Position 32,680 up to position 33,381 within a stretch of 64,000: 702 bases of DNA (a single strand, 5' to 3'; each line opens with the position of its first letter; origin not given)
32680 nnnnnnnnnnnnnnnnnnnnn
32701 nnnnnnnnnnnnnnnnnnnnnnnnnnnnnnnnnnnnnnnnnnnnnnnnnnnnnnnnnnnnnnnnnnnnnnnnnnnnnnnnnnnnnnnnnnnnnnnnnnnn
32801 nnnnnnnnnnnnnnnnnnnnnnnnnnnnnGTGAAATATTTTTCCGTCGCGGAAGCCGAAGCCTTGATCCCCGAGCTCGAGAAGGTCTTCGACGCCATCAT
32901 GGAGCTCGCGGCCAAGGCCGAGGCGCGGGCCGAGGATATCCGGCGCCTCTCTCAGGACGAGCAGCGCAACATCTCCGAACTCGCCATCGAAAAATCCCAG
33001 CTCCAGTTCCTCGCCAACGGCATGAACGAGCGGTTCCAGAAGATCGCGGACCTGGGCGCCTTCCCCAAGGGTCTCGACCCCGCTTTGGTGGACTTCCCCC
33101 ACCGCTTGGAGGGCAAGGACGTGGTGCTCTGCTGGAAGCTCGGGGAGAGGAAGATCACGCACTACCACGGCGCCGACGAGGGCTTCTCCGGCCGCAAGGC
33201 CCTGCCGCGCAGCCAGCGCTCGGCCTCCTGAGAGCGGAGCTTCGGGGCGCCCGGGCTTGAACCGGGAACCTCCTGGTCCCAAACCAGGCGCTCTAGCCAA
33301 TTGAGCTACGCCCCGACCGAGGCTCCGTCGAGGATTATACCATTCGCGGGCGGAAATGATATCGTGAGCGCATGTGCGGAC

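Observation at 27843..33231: Six-gene translationally coupled operon: sdhCAB followed by ankyrin-caspase lipoprotein, ArfB-like GGQ hydrolase and DUF2203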

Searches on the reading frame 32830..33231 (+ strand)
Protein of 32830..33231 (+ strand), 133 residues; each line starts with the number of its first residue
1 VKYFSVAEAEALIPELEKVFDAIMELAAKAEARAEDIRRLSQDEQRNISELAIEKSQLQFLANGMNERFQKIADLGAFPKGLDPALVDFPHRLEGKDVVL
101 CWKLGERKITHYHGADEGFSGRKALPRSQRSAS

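Call 4: search_protein_families(library=pfam, proteins=[window:32830-33231:+], max_evalue=0.01)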
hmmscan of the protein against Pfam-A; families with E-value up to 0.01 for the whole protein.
window:32830-33231:+ (133 aa): 1 family
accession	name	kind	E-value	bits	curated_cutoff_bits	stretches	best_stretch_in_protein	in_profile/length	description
PF09969.14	DUF2203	-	8.7e-34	117.3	24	1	2-125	1-122/122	Uncharacterized conserved protein (DUF2203)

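Call 7: search_protein_families(library=ncbifam, proteins=[window:32830-33231:+], max_evalue=0.01)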
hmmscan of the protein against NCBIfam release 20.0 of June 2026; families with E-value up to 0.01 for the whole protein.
window:32830-33231:+ (133 aa): 0 families

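Call 8: search_protein_families(library=padloc, proteins=[window:32830-33231:+], max_evalue=0.01)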
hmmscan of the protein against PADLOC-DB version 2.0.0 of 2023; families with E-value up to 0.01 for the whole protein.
window:32830-33231:+ (133 aa): 0 families

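Call 15: find_homologous_proteins(query=window:32830-33231:+)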
Query window:32830-33231:+ (133 aa): 440 proteins with E <= 0.001 among 489 candidates; the best 120 are listed.
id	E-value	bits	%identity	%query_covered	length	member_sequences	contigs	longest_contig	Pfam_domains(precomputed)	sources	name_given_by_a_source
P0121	2.7e-80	284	100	100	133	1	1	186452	PF09969.15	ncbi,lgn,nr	ncbi:MAG: DUF2203 domain-containing protein [Elusimicrobia bacterium]|nr:DUF2203 domain-containing p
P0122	3.8e-69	248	84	100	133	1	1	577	PF09969.15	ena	-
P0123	4.0e-69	248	86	100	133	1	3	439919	PF09969.15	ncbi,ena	-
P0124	1.6e-63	230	77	100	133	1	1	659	PF09969.15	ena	-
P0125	2.0e-63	230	84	94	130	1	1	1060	PF09969.15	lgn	-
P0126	1.8e-61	224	74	100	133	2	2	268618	PF09969.15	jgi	jgi:hypothetical protein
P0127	7.3e-61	222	74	99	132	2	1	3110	PF09969.15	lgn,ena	-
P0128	6.9e-59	215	73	98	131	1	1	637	PF09969.15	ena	-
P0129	6.5e-58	212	74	97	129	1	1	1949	PF09969.15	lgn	-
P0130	3.3e-56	207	74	94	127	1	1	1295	PF09969.15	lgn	-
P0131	3.9e-56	206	70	98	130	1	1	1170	PF09969.15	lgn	-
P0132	4.2e-55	203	69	96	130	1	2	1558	PF09969.15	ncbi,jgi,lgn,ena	-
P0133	2.9e-52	194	66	98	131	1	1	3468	PF09969.15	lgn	-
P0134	2.1e-51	191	65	98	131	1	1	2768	PF09969.15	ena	-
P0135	2.3e-51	191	63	98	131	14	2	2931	PF09969.15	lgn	-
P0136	3.8e-51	190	66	98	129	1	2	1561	PF09969.15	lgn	-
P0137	5.3e-51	190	67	95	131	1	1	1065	PF09969.15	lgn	-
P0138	5.4e-51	190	64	98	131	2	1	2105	PF09969.15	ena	-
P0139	9.4e-51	189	63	98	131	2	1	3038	PF09969.15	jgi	jgi:hypothetical protein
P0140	1.2e-50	189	63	98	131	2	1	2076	PF09969.15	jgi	jgi:hypothetical protein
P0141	1.8e-50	188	63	98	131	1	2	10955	PF09969.15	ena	-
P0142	2.4e-50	188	63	98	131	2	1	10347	PF09969.15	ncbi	ncbi:MAG: DUF2203 domain-containing protein [Elusimicrobiota bacterium]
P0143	4.3e-50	187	62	98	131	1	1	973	PF09969.15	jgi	jgi:hypothetical protein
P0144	4.6e-50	187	63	98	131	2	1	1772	PF09969.15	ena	-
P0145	5.1e-50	187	64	90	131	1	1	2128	PF09969.15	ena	-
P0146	5.4e-50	187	63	98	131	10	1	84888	PF09969.15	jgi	jgi:hypothetical protein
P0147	5.5e-50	187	64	95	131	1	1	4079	PF09969.15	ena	-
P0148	5.9e-50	186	63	98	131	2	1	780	PF09969.15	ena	-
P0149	7.5e-50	186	63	98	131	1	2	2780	PF09969.15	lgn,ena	-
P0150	8.2e-50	186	65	95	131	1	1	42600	PF09969.15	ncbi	ncbi:MAG: DUF2203 domain-containing protein [Elusimicrobiota bacterium]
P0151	1.6e-49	185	63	98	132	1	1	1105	PF09969.15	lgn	-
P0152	1.9e-49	185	64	95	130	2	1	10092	PF09969.15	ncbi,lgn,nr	ncbi:MAG TPA: DUF2203 domain-containing protein [Elusimicrobiota bacterium]|nr:DUF2203 domain-contai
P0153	2.1e-49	185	63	98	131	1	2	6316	PF09969.15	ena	-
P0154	3.2e-49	184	60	98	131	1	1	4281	PF09969.15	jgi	jgi:hypothetical protein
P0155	3.8e-49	184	63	95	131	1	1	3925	PF09969.15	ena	-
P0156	6.2e-49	183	61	98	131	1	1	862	PF09969.15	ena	-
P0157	1.4e-48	182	65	96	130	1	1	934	PF09969.15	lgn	-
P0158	2.0e-48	181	65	98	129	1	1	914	PF09969.15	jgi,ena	-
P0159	2.7e-48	181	63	98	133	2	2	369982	PF09969.15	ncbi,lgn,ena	-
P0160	3.1e-48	181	66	95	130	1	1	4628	PF09969.15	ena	-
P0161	3.4e-48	181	63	98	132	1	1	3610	PF09969.15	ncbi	-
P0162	4.0e-48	180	63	95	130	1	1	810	PF09969.15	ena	-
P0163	4.9e-48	180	64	97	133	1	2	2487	PF09969.15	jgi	-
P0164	7.6e-48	180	63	90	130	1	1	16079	PF09969.15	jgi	jgi:hypothetical protein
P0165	1.1e-47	179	64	96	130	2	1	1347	PF09969.15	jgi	-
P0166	2.1e-47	178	63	90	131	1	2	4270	PF09969.15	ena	-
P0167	2.6e-47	178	66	95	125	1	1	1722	PF09969.15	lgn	-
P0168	3.2e-47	178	61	98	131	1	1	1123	PF09969.15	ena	-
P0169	3.7e-47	177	61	98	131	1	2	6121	PF09969.15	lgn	-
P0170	3.8e-47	177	60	98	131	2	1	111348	PF09969.15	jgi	jgi:hypothetical protein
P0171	4.2e-47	177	65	94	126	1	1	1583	PF09969.15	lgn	-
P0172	4.8e-47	177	64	95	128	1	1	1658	PF09969.15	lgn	-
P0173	5.1e-47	177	62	98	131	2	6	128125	PF09969.15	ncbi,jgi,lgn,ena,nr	ncbi:MAG: hypothetical protein A2X40_10195 [Elusimicrobia bacterium GWC2_65_9]|nr:MAG: hypothetical 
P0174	5.8e-47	177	62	98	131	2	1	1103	PF09969.15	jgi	jgi:hypothetical protein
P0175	6.3e-47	177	63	90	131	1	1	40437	PF09969.15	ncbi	-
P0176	7.3e-47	176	58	95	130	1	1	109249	PF09969.15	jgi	jgi:hypothetical protein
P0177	1.1e-46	176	62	99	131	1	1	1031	PF09969.15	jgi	jgi:hypothetical protein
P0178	1.3e-46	176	63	95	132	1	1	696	PF09969.15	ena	-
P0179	1.3e-46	176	60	95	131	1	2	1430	PF09969.15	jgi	jgi:hypothetical protein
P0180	1.6e-46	175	63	96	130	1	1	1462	PF09969.15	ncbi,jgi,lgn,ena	jgi:hypothetical protein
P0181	1.9e-46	175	63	95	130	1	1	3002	PF09969.15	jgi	jgi:hypothetical protein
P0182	2.9e-46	174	60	98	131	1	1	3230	PF09969.15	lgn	-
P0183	3.0e-46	174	62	96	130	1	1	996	PF09969.15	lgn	-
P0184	6.6e-46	173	58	99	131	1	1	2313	PF09969.15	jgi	jgi:hypothetical protein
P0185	8.6e-46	173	60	95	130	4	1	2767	PF09969.15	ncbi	-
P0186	8.7e-46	173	62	95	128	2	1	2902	PF09969.15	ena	-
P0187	1.0e-45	173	61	99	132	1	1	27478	PF09969.15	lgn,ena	-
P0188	1.0e-45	173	58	98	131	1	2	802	PF09969.15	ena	-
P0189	1.1e-45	173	59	100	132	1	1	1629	PF09969.15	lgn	-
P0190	1.1e-45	173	63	95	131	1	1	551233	PF09969.15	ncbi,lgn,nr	ncbi:MAG: DUF2203 domain-containing protein [Elusimicrobia bacterium]|nr:DUF2203 domain-containing p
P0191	1.2e-45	172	61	98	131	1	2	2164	PF09969.15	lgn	-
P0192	1.3e-45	172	61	98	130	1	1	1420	PF09969.15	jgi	jgi:hypothetical protein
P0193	1.3e-45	172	60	98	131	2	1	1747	PF09969.15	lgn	-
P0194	1.3e-45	172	57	97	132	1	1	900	PF09969.15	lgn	-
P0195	1.3e-45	172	60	98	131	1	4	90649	PF09969.15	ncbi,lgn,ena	-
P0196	1.6e-45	172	58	97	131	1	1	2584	PF09969.15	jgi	jgi:hypothetical protein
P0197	1.7e-45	172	58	98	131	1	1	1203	PF09969.15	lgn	-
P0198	1.9e-45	172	61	98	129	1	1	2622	PF09969.15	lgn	-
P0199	1.9e-45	172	62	98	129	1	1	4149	PF09969.15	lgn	-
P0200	1.9e-45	172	61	98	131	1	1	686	PF09969.15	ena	-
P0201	2.2e-45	172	62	95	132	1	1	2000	PF09969.15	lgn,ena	-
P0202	2.4e-45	172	63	95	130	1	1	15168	PF09969.15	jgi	jgi:hypothetical protein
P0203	2.8e-45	171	61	95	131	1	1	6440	PF09969.15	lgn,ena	-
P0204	3.0e-45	171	59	98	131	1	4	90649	PF09969.15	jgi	jgi:hypothetical protein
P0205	3.0e-45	171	61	95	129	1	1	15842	PF09969.15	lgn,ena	-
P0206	4.5e-45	171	61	95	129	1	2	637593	PF09969.15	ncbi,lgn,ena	-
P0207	4.5e-45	171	60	98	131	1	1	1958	PF09969.15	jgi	jgi:hypothetical protein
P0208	5.0e-45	170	60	98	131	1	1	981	PF09969.15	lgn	-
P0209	5.3e-45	170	62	95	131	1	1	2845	PF09969.15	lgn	-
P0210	7.2e-45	170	58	98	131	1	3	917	PF09969.15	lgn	-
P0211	7.2e-45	170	60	99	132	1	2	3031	PF09969.15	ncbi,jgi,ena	-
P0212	7.9e-45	170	62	98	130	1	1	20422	PF09969.15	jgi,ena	-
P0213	8.2e-45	170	59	98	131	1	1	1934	PF09969.15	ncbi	-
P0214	9.6e-45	170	64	95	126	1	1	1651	PF09969.15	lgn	-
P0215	1.1e-44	169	60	98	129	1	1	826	PF09969.15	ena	-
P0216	1.2e-44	169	63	95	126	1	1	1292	PF09969.15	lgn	-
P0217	1.3e-44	169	61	95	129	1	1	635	PF09969.15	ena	-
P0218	1.4e-44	169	60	98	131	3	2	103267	PF09969.15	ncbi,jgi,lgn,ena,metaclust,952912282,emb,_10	jgi:hypothetical protein|metaclust:\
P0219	1.7e-44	169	60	95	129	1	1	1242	PF09969.15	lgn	-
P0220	1.8e-44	169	60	97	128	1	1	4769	PF09969.15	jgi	jgi:hypothetical protein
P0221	1.8e-44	169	61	95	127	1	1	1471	PF09969.15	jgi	-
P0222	2.0e-44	169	58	98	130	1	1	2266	PF09969.15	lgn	-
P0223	2.0e-44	169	59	98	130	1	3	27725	PF09969.15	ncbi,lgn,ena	ncbi:MAG: DUF2203 domain-containing protein [Elusimicrobiota bacterium]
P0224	2.6e-44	168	63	95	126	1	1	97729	PF09969.15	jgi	jgi:hypothetical protein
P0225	3.6e-44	168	61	99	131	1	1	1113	PF09969.15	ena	-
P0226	3.8e-44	168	59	98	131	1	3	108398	PF09969.15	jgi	jgi:hypothetical protein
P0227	4.9e-44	167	61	95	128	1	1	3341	PF09969.15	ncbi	-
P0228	5.0e-44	167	59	98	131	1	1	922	PF09969.15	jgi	jgi:hypothetical protein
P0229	5.0e-44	167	61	95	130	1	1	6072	PF09969.15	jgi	-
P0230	5.1e-44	167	60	98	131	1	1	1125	PF09969.15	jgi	-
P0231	5.3e-44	167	61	99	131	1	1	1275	PF09969.15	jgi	jgi:hypothetical protein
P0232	5.4e-44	167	60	98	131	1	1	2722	PF09969.15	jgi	jgi:hypothetical protein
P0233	5.7e-44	167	65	92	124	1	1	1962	PF09969.15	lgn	-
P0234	6.1e-44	167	61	95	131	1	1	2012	PF09969.15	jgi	-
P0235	6.7e-44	167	57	98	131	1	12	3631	PF09969.15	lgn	-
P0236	6.7e-44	167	64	95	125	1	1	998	PF09969.15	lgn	-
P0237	7.5e-44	167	63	97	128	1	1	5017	PF09969.15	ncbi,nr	ncbi:MAG: DUF2203 domain-containing protein [Elusimicrobia bacterium]|nr:DUF2203 domain-containing p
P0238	8.0e-44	167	58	98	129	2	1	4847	PF09969.15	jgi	-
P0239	9.2e-44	166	59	98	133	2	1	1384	PF09969.15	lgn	-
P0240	9.8e-44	166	59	98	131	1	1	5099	PF09969.15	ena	-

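Call 16: search_solved_structures(query=window:32830-33231:+, max_evalue=1, show_alignments=2)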
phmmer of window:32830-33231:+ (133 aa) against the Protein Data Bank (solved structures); distinct sequences matched with E-value up to 1: 43.
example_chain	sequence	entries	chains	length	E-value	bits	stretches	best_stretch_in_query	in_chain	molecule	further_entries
6s9o_A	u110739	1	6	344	4.4e-09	39.8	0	38-80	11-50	designed Armadillo repeat protein with internal Lock1 fused to target peptide KRKRKLKFKR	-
5mfl_A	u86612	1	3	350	8.7e-09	38.8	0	37-80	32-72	(KR)5_GS10_YIIIM6AII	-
6s9p_A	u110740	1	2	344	1.1e-08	38.4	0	38-80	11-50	internal Lock2 fused to target peptide KRKAKITWKR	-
5mfm_A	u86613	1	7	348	1.2e-08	38.4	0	38-80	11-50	YIIIM6AII_GS11_(KR)5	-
5mfm_C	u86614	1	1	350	1.2e-08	38.4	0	38-80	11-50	Importin subunit alpha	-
5mfd_A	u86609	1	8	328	2.5e-08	37.3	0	38-80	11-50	YIIIM''6AII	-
6s9l_A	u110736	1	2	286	3.8e-08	36.8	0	41-80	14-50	KR4KLSF Lock1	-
5aei_A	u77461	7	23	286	8.5e-08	35.6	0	38-80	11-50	DESIGNED ARMADILLO REPEAT PROTEIN YIIIM5AII | YIIIM5AII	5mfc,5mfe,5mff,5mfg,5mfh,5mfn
6sa8_A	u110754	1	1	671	1e-07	35.4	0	38-80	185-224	ring-like DARPin-Armadillo fusion H83_D01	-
6s9n_A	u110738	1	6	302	1.8e-07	34.6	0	39-80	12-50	Lock2_KRKRKAKLSF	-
6s9m_A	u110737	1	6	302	1.9e-07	34.5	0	39-80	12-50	Lock2_KRKRKAKITW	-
4pls_A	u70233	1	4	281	2.2e-07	34.3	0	38-80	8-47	Arm00010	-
4plr_A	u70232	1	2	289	2.3e-07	34.3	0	38-80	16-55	Arm00008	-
4plq_A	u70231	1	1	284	2.3e-07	34.2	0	38-80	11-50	Arm00011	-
4v3o_A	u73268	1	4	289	2.9e-07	33.9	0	38-80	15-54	YIII_M5_AII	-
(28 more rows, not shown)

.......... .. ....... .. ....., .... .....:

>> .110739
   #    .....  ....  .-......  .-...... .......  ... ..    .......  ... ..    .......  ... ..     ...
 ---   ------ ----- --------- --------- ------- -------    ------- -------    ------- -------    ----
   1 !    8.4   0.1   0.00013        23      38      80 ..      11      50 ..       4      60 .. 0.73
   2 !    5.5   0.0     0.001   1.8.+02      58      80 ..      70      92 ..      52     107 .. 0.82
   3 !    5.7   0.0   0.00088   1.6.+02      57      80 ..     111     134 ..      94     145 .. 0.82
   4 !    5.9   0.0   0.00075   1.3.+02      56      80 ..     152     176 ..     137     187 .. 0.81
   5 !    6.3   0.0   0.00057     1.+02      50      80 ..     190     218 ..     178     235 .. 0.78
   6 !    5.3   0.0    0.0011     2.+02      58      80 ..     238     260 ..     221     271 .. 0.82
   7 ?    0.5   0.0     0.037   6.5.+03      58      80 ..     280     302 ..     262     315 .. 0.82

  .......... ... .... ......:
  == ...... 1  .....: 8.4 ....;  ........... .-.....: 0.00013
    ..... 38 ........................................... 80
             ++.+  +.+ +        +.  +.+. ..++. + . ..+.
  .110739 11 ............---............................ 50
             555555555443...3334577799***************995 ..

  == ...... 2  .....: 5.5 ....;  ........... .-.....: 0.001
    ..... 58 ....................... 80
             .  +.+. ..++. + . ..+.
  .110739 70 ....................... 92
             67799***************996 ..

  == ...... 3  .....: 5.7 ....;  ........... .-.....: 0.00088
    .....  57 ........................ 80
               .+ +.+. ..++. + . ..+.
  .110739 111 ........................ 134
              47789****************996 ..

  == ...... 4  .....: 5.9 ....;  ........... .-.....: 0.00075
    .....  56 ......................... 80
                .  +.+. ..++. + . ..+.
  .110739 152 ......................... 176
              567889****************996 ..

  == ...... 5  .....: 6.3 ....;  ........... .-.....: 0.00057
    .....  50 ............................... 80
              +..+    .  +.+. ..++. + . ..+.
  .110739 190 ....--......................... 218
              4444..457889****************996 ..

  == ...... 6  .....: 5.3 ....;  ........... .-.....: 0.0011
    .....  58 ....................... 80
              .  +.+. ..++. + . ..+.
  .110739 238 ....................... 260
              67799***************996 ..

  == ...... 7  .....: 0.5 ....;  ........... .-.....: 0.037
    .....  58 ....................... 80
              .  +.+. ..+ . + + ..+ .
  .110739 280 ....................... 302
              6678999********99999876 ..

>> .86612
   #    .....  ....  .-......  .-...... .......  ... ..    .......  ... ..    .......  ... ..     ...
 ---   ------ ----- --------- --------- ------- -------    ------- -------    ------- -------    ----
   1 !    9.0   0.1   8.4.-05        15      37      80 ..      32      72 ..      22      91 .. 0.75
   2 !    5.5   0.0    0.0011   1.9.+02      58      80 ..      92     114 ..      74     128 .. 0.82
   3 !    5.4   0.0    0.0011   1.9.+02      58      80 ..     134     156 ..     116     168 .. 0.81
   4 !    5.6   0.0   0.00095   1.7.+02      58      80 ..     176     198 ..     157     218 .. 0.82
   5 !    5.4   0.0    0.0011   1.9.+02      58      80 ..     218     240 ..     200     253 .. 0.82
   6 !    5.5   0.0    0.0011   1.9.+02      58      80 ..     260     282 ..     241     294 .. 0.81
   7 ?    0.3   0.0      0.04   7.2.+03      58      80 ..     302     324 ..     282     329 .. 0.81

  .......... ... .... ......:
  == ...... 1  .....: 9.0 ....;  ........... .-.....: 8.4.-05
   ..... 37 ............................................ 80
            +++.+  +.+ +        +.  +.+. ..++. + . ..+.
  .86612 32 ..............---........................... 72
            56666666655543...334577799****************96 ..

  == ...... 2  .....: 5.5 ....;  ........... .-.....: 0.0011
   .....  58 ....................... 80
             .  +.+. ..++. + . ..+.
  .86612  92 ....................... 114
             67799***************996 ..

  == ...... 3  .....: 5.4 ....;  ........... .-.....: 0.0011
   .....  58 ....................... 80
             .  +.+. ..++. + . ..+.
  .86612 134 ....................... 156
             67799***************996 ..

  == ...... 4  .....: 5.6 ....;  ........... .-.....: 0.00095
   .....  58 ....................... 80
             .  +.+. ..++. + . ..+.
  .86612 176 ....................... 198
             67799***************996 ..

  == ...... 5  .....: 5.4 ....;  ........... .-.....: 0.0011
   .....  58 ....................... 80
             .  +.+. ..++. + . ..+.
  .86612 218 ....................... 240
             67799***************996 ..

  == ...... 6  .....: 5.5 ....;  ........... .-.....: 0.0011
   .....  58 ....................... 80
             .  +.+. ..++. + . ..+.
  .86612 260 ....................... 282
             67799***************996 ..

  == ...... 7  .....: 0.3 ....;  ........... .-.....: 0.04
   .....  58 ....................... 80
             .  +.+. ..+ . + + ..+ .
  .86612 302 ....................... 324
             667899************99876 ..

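Call 19: find_encoding_contigs(protein=P0121, flank=3000, max_places=3)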
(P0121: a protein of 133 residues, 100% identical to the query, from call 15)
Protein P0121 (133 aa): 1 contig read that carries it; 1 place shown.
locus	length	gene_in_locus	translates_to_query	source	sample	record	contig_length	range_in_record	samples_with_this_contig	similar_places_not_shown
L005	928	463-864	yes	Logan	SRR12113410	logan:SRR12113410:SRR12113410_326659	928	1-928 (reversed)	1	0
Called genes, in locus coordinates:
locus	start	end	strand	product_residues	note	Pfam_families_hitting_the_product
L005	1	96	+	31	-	?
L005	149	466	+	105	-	PF00472:RF-1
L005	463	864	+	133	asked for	PF09969:DUF2203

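Call 29: predict_structure(alignment_id=A1)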
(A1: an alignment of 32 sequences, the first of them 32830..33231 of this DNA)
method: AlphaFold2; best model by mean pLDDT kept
length: 133 residues; sequences in the alignment: 32
mean_pLDDT: 90.0   pTM: 0.77
mean pLDDT of the five models: 90.0, 89.7, 89.4, 89.5, 88.5
residues with pLDDT >= 90: 102; 70-90: 24; 50-70: 2; < 50: 5
segments of 3 or more residues with pLDDT < 50: 129-133
pLDDT, mean of each block of 10 residues (from residue 1): 91 95 95 96 93 97 95 92 87 91 93 85 75 38
secondary structure, 60 per line:
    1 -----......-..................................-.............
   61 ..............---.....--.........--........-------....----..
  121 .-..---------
elements in order: H6-11 H13-46 H48-74 E78-82 E85-93 E96-103 E111-114

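Call 45: search_protein_representatives(protein=window:32830-33231:+)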
Query: 133 residues. Proteins with E-value up to 0.001 (for the whole library): 2409; up to 1e-10: 385; up to 1e-30: 3. The best 150 are listed.
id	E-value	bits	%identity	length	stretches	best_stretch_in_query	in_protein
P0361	5.4e-42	159.0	57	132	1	1-130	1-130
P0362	3.2e-33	130.7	48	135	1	2-129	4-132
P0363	1.7e-32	128.4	48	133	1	2-127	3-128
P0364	2.1e-27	111.9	43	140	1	2-128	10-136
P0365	2.6e-27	111.6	43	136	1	1-127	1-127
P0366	7.3e-25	103.7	57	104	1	1-93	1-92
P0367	2.0e-24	102.3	40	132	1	1-126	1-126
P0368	2.2e-24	102.2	40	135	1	1-130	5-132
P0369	1.2e-23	99.8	41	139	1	2-128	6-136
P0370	4.2e-22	94.8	61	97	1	64-130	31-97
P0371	7.9e-21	90.7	40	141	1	2-128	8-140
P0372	3.5e-20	88.6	37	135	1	2-127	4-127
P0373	7.6e-20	87.5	37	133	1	1-128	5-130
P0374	1.2e-19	86.8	39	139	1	2-128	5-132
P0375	1.2e-19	86.8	38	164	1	3-131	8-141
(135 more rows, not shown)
